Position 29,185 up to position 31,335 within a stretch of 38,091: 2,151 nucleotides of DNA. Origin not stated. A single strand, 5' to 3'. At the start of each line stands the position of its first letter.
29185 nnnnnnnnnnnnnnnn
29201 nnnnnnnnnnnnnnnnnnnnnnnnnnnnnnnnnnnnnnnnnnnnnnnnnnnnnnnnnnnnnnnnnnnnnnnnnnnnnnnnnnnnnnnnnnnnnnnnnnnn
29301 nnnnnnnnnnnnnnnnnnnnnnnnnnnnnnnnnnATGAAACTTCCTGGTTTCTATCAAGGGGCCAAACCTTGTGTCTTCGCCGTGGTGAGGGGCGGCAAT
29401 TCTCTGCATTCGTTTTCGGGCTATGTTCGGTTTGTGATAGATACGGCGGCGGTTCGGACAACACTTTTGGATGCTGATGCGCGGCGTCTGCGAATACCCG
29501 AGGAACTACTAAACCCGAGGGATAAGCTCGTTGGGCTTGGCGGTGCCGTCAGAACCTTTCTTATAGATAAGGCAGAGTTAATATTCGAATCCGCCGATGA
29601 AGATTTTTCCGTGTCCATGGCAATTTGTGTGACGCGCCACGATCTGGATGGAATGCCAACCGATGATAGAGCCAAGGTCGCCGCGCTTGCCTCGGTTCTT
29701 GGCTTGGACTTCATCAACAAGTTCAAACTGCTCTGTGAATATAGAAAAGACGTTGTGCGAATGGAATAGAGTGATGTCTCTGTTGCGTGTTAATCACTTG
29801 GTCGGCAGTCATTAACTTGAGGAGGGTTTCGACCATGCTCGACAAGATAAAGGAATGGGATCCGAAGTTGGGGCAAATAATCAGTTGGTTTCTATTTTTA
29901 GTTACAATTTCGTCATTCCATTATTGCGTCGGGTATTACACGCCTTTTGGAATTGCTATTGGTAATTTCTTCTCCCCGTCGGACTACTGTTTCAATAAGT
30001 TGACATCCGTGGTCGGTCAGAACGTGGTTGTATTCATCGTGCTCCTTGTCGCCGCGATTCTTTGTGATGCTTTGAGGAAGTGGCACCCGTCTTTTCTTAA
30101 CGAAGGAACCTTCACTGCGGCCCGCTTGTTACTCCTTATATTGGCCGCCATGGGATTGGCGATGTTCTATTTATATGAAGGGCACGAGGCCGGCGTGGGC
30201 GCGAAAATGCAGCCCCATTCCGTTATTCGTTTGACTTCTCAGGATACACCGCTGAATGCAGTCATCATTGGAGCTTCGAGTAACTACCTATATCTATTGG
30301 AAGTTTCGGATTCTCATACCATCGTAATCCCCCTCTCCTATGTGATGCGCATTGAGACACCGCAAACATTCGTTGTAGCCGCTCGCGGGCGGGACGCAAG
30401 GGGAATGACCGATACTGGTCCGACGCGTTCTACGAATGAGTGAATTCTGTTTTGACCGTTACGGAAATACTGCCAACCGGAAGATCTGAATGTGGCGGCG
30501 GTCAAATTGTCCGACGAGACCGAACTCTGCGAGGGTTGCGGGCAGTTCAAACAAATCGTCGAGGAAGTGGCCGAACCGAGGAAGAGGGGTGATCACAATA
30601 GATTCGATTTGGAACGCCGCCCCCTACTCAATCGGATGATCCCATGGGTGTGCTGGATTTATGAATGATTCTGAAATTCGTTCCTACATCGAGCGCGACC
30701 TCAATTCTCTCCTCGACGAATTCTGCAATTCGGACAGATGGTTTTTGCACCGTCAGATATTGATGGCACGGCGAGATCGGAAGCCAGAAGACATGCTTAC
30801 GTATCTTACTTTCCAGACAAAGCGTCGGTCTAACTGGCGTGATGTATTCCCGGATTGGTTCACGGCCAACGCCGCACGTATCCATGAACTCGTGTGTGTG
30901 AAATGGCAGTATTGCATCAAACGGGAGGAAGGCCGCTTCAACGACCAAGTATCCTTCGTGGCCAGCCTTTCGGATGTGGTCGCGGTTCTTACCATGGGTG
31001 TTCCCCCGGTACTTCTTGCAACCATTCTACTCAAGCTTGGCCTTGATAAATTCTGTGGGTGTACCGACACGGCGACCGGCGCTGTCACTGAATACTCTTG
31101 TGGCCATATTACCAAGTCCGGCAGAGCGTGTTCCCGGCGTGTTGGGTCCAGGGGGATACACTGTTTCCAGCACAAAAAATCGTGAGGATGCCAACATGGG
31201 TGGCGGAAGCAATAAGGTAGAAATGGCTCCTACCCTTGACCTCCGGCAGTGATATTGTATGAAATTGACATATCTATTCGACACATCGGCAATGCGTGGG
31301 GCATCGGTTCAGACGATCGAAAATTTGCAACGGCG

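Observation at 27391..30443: Island-borne FtsZ fused to a DUF5678-like tail and translationally coupled to a degenerate retropepsin-like protein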

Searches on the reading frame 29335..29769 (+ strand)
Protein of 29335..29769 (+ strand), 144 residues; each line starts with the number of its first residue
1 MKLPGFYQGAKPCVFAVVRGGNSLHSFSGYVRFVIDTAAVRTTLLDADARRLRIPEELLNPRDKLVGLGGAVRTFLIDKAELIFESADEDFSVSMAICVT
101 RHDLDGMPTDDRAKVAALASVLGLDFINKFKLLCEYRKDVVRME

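Call 3: search_protein_families(library=pfam, proteins=[window:29335-29769:+], max_evalue=1)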
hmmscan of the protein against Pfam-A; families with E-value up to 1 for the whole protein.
window:29335-29769:+ (144 aa): 2 families
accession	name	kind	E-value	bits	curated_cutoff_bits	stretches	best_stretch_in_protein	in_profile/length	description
PF13975.11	gag-asp_proteas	-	0.0021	19.1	28.2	1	31-84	10-63/92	gag-polyprotein putative aspartyl protease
PF13650.11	Asp_protease_2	-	0.0061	17.7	24.3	1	31-76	10-55/90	Aspartyl protease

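Call 6: search_protein_families(library=ncbifam, proteins=[window:29335-29769:+], max_evalue=0.1)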
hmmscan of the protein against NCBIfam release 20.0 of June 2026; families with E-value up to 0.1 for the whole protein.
window:29335-29769:+ (144 aa): 1 family
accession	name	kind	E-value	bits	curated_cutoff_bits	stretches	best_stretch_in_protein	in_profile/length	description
TIGR02281.1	clan_AA_DTGA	subfamily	0.047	13.9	57.95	0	31-78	23-70/121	TIGR02281 family clan AA aspartic protease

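Call 11: list_cluster_members(proteins=[P0001, P0010, P0005, window:29335-29769:+, window:27391-27918:+, window:24461-25369:+])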
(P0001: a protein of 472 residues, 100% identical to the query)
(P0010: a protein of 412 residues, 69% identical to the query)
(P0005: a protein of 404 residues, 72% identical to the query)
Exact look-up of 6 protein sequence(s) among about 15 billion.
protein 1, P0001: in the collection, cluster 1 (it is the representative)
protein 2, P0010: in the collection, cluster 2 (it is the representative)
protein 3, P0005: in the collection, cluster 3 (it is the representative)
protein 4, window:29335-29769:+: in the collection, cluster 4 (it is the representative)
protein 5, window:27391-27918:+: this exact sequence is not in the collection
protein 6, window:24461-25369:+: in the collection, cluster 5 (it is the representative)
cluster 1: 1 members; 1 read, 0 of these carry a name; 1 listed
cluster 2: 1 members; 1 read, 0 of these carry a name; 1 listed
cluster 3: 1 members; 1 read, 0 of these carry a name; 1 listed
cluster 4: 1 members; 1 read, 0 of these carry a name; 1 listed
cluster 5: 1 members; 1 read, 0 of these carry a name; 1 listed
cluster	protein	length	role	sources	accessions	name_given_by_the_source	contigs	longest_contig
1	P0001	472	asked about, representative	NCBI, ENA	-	-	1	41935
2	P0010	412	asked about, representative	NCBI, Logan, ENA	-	-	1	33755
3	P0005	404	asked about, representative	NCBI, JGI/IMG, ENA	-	-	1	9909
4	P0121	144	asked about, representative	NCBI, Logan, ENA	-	-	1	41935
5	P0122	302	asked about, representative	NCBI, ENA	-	-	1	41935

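Call 16: find_homologous_proteins(query=window:29335-29769:+, max_evalue=0.001)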
Query window:29335-29769:+ (144 aa): 1 proteins with E <= 0.001 among 91 candidates.
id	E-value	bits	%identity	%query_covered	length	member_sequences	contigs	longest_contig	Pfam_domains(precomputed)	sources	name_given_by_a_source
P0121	1.3e-88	312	100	100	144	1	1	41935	-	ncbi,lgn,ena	-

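Call 22: search_dna_similar(query=window:29335-29769:+, collection=plasmids, mode=protein, max_evalue=1, max_rows=30)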
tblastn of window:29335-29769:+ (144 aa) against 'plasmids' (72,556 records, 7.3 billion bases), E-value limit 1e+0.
No match.

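Call 23: search_protein_representatives(protein=window:29335-29769:+)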
Query: 144 residues. Proteins with E-value up to 0.001 (for the whole library): 98; up to 1e-10: 13; up to 1e-30: 1. The best 98 are listed.
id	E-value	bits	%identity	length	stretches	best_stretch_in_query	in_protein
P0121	4.1e-89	311.7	100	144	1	1-144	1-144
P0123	2.2e-21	92.4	42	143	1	23-144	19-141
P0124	1.5e-14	70.3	39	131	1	28-144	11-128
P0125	6.5e-14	68.2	26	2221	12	27-99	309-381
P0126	1.2e-13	67.4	37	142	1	32-142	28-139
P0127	1.4e-13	67.2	39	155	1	25-143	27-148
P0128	3.2e-13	66.0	35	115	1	34-138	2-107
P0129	4.5e-13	65.5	31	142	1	7-144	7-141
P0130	5.2e-13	65.3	39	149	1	23-138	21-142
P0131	8.8e-13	64.6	32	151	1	26-140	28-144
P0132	9.4e-12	61.2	39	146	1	11-136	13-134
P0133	2.3e-11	60.0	37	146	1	29-142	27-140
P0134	5.7e-11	58.7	31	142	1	26-144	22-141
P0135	1.4e-10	57.4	35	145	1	18-143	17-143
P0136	1.4e-10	57.4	36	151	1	28-141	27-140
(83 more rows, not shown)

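Call 27: find_encoding_contigs(protein=P0123, flank=5000, max_places=4)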
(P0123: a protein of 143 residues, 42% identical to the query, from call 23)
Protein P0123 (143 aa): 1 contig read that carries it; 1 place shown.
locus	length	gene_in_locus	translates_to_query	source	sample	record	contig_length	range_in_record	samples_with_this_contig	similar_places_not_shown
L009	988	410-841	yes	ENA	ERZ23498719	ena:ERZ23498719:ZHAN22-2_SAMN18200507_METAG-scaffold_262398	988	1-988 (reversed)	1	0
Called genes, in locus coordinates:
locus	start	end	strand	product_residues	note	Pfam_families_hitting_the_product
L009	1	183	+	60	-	?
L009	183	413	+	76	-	-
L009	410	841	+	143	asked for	-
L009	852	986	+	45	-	?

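Call 28: find_encoding_contigs(protein=P0124, flank=5000, max_places=4)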
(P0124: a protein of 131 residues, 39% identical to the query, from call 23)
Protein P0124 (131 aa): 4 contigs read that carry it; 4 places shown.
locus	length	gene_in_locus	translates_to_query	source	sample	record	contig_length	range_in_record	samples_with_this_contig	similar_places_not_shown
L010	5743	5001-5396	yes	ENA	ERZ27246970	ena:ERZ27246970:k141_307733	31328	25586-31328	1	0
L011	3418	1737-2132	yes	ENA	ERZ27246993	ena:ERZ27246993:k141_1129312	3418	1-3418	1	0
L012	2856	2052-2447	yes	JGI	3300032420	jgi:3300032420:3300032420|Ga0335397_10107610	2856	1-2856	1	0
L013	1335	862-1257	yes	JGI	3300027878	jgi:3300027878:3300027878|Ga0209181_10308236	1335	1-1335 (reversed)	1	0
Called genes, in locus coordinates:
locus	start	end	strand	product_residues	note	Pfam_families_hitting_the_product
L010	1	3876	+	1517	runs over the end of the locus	PF00310:GATase_2, PF04898:Glu_syn_central, PF01645:Glu_synthase, PF01493:GXGXG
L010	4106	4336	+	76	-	PF21748:UPF0150 (weak), PF15919:HicB_lk_antitox (weak)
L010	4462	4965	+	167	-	PF04255:DUF433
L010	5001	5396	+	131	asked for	-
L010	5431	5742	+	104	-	?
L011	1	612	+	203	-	?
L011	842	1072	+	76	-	PF21748:UPF0150 (weak), PF15919:HicB_lk_antitox (weak)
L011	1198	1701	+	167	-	PF04255:DUF433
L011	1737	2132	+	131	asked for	-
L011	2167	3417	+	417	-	?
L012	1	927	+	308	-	?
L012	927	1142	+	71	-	-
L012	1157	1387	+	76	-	PF21748:UPF0150 (weak), PF15919:HicB_lk_antitox (weak)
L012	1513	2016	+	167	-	PF04255:DUF433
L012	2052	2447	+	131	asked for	-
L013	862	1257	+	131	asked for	-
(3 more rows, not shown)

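Call 30: search_protein_families(library=pfam, proteins=[L009:183-413:+, L009:1-183:+, L010:4462-4965:+, P0123, P0124, P0126, P0127, P0129], max_evalue=1)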
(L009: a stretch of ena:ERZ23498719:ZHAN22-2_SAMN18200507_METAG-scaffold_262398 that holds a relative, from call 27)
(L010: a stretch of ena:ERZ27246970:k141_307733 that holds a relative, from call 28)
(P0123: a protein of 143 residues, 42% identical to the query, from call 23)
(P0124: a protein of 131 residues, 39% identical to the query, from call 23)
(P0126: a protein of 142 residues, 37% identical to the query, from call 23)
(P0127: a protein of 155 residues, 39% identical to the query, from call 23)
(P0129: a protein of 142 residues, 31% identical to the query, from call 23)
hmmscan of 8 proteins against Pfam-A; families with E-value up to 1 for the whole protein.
L009:183-413:+ (76 aa): 2 families
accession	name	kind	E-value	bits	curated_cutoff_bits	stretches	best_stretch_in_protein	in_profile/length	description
PF18929.5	DUF5678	-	7e-05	23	23.2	1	26-53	2-29/49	Family of unknown function (DUF5678)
PF22273.1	DUF6956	-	0.1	13.1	27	1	11-57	22-70/80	Domain of unknown function (DUF6956)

L009:1-183:+ (60 aa): 0 families

L010:4462-4965:+ (167 aa): 1 family
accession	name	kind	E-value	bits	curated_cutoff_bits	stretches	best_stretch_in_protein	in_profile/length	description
PF04255.20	DUF433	-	1.2e-23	83.1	23.6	1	10-65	1-56/56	Protein of unknown function (DUF433)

P0123 (143 aa): 2 families
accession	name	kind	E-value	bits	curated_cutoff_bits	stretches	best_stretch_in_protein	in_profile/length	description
PF13650.11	Asp_protease_2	-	0.0097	17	24.3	1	27-80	10-62/90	Aspartyl protease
PF13975.11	gag-asp_proteas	-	0.15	13.1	28.2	1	29-72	12-54/92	gag-polyprotein putative aspartyl protease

P0124 (131 aa): 2 families
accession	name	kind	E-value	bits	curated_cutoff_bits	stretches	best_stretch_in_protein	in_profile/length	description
PF13975.11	gag-asp_proteas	-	0.012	16.6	28.2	1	13-68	9-63/92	gag-polyprotein putative aspartyl protease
PF13650.11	Asp_protease_2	-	0.074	14.2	24.3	1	14-68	10-63/90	Aspartyl protease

P0126 (142 aa): 3 families
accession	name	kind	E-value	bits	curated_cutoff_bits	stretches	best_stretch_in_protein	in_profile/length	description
PF13650.11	Asp_protease_2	-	3.1e-05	25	24.3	1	16-80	1-62/90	Aspartyl protease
PF13975.11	gag-asp_proteas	-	0.0069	17.4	28.2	1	23-56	7-39/92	gag-polyprotein putative aspartyl protease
PF00077.25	RVP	-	0.047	14.4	20.7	1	12-43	5-32/101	Retroviral aspartyl protease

P0127 (155 aa): 4 families
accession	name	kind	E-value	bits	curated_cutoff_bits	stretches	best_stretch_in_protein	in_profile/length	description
PF13650.11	Asp_protease_2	-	5e-06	27.6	24.3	1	32-105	9-77/90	Aspartyl protease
PF13975.11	gag-asp_proteas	-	3.3e-05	24.8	28.2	1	32-108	9-80/92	gag-polyprotein putative aspartyl protease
PF00077.25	RVP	-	0.013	16.3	20.7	1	32-131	15-93/101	Retroviral aspartyl protease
PF16540.10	MKLP1_Arf_bdg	-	0.087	13.2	28.2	1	73-106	70-101/107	Arf6-interacting domain of mitotic kinesin-like protein 1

P0129 (142 aa): 0 families

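Call 54: search_protein_families(library=padloc, proteins=[window:29335-29769:+], max_evalue=0.01)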
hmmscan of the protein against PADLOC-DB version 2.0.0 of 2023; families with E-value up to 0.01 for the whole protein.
window:29335-29769:+ (144 aa): 0 families

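Call 55: search_protein_families(library=phrogs, proteins=[window:29335-29769:+], max_evalue=0.01)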
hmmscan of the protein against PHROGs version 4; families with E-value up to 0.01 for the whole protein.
window:29335-29769:+ (144 aa): 0 families

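Call 64: list_cluster_members(proteins=[L009:183-410:+, L016:1555-1782:+, L022:2094-2321:+, L024:1578-1805:+, L048:2378-2605:+, L064:3708-3935:+, L071:1577-1816:+, L073:974-1210:+, L088:2457-2690:+, L091:831-1067:+])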
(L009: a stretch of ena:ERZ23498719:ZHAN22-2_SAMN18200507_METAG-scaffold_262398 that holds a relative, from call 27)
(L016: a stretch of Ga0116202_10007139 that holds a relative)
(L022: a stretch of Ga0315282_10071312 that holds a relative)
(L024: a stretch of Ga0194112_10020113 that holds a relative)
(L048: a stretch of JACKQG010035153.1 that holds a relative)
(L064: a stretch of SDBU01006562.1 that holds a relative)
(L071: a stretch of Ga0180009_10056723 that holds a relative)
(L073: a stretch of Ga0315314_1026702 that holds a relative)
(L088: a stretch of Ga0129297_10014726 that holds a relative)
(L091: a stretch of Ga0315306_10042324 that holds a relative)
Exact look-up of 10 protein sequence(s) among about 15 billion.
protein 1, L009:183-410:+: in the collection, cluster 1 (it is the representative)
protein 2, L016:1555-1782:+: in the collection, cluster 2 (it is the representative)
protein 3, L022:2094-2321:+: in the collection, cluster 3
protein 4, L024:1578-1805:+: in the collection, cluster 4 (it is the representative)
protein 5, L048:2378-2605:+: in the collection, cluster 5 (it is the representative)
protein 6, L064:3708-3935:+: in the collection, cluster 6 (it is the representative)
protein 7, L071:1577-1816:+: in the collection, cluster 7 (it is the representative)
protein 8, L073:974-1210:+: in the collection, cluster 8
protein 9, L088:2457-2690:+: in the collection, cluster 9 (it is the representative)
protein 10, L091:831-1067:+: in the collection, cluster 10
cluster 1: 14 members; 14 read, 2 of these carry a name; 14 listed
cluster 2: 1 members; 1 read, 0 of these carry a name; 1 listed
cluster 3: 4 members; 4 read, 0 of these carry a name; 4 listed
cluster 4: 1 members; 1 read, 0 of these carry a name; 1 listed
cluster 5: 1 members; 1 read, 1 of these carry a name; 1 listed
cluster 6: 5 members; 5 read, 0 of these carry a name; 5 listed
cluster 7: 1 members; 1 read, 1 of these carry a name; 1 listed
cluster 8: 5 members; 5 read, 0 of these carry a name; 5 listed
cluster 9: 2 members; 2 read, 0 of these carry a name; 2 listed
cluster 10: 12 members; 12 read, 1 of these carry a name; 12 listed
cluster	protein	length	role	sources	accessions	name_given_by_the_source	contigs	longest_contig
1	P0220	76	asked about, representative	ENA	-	-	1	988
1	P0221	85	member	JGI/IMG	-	hypothetical protein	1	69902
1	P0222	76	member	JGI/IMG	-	hypothetical protein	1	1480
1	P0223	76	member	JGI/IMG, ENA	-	-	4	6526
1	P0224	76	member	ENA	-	-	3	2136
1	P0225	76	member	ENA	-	-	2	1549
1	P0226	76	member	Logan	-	-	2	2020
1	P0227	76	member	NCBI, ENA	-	-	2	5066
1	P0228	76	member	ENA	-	-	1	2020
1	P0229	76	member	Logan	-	-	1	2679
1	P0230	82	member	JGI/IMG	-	-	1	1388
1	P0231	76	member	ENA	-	-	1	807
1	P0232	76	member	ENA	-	-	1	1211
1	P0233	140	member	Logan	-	-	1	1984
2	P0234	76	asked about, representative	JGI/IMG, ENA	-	-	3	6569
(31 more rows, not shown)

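Call 77: search_protein_families(library=pfam, proteins=[P0233, L069:1506-2147:+, L081:1578-1910:+, L061:342-644:+, L014:3663-3989:+], max_evalue=5)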
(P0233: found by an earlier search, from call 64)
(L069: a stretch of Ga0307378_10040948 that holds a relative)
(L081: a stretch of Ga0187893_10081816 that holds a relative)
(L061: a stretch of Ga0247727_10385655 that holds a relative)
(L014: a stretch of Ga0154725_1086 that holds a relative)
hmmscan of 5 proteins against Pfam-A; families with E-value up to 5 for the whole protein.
P0233 (140 aa): 1 family
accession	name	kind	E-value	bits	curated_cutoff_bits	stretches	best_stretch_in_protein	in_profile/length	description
PF18929.5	DUF5678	-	1e-05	25.7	23.2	1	90-115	2-27/49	Family of unknown function (DUF5678)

L069:1506-2147:+ (214 aa): 8 families
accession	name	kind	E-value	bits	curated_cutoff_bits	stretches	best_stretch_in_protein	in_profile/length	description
PF18929.5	DUF5678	-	1.1e-12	48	23.2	2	163-187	1-25/49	Family of unknown function (DUF5678)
PF20715.2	DUF6827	-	0.0082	16.4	26.9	1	139-173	95-129/158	Domain of unknown function (DUF6827)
PF20613.4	HipA_2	-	0.028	14.1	27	1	39-86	177-224/240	HipA-like kinase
PF25064.1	ARM_TT21_5th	-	0.045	14.5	27.8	0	152-176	15-39/117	TT21 fifth ARM repeats domain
PF17315.7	FMP23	-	0.054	14.8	27.6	1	146-176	1-30/118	Found in mitochondrial proteome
PF11638.13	DnaA_N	-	0.091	12.9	24.6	0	155-167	49-61/65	DnaA N-terminal domain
PF18472.7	HP1451_C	-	0.23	11.9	25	0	163-178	42-57/67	HP1451 C-terminal domain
PF22039.1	HUTI_composite_bact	-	0.76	9.9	25.5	0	57-66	16-25/26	Imidazolonepropionase-like composite domain, bacteria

L081:1578-1910:+ (111 aa): 1 family
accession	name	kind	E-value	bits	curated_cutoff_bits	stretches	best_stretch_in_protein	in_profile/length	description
PF18929.5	DUF5678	-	7.9e-06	26.1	23.2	1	60-84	1-25/49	Family of unknown function (DUF5678)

L061:342-644:+ (101 aa): 1 family
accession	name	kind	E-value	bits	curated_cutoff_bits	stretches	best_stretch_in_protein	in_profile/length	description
PF18929.5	DUF5678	-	8e-07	29.2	23.2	1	51-79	2-30/49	Family of unknown function (DUF5678)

L014:3663-3989:+ (109 aa): 1 family
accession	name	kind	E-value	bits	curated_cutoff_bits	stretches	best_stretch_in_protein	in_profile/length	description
PF18929.5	DUF5678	-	3.1e-08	33.7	23.2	1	59-85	2-28/49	Family of unknown function (DUF5678)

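Call 85: search_dna_similar(query=P0127, collection=plasmids, mode=protein, max_evalue=0.001, max_rows=15)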
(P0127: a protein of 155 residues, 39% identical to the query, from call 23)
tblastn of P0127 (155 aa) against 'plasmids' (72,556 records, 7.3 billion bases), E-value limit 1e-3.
No match.

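Call 86: search_dna_similar(query=P0123, collection=plasmids, mode=protein, max_evalue=0.001, max_rows=15)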
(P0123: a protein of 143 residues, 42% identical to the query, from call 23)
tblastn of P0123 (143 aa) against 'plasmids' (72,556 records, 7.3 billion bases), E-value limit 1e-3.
No match.

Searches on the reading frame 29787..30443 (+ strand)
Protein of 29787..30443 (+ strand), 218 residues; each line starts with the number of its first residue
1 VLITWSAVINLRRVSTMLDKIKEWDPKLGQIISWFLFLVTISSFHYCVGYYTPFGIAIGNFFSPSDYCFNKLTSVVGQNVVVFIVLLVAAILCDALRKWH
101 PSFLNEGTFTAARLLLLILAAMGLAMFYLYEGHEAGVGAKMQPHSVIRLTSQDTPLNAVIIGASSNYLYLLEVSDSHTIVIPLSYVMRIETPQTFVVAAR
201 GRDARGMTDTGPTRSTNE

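Call 3: search_protein_families(library=pfam, proteins=[window:29787-30443:+], max_evalue=1)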
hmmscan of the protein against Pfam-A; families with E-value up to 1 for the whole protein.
window:29787-30443:+ (218 aa): 0 families

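Call 6: search_protein_families(library=ncbifam, proteins=[window:29787-30443:+], max_evalue=0.1)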
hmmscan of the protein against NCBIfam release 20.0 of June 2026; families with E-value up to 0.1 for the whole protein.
window:29787-30443:+ (218 aa): 1 family
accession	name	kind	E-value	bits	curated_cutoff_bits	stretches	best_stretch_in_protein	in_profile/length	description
TIGR00546.1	lnt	equivalog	0.0012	18.1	132.9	1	32-131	58-147/395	apolipoprotein N-acyltransferase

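Call 54: search_protein_families(library=padloc, proteins=[window:29835-30443:+], max_evalue=0.01)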
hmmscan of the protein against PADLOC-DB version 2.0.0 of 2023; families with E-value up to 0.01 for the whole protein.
window:29835-30443:+ (202 aa): 0 families

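Call 55: search_protein_families(library=phrogs, proteins=[window:29835-30443:+], max_evalue=0.01)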
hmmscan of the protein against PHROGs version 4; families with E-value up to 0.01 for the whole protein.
window:29835-30443:+ (202 aa): 0 families

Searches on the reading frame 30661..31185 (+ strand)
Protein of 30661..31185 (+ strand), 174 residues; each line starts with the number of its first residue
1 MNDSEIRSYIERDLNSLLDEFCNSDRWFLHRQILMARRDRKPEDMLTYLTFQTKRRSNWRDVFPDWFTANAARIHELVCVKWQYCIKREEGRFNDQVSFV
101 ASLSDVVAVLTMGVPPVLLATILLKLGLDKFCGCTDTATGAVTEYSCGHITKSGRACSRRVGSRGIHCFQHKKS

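Call 3: search_protein_families(library=pfam, proteins=[window:30661-31185:+], max_evalue=1)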
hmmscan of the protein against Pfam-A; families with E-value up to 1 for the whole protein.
window:30661-31185:+ (174 aa): 1 family
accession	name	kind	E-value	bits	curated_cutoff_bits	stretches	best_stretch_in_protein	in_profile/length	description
PF05019.18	Coq4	-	0.18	11.5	22.9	1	46-89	164-207/221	Coenzyme Q (ubiquinone) biosynthesis protein Coq4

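Call 6: search_protein_families(library=ncbifam, proteins=[window:30661-31185:+], max_evalue=0.1)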
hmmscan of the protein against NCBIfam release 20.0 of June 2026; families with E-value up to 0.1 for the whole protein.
window:30661-31185:+ (174 aa): 1 family
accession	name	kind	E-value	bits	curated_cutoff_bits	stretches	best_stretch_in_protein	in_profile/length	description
NF045806.1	GvpO_arch_Nterm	equivalog_domain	0.031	13.9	52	1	147-174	3-29/35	gas vesicle protein GvpO, halophile-type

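Call 54: search_protein_families(library=padloc, proteins=[window:30661-31185:+], max_evalue=0.01)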
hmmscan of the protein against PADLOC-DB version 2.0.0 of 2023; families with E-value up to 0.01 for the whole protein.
window:30661-31185:+ (174 aa): 0 families

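Call 55: search_protein_families(library=phrogs, proteins=[window:30661-31185:+], max_evalue=0.01)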
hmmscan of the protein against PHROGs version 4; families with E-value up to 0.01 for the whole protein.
window:30661-31185:+ (174 aa): 0 families
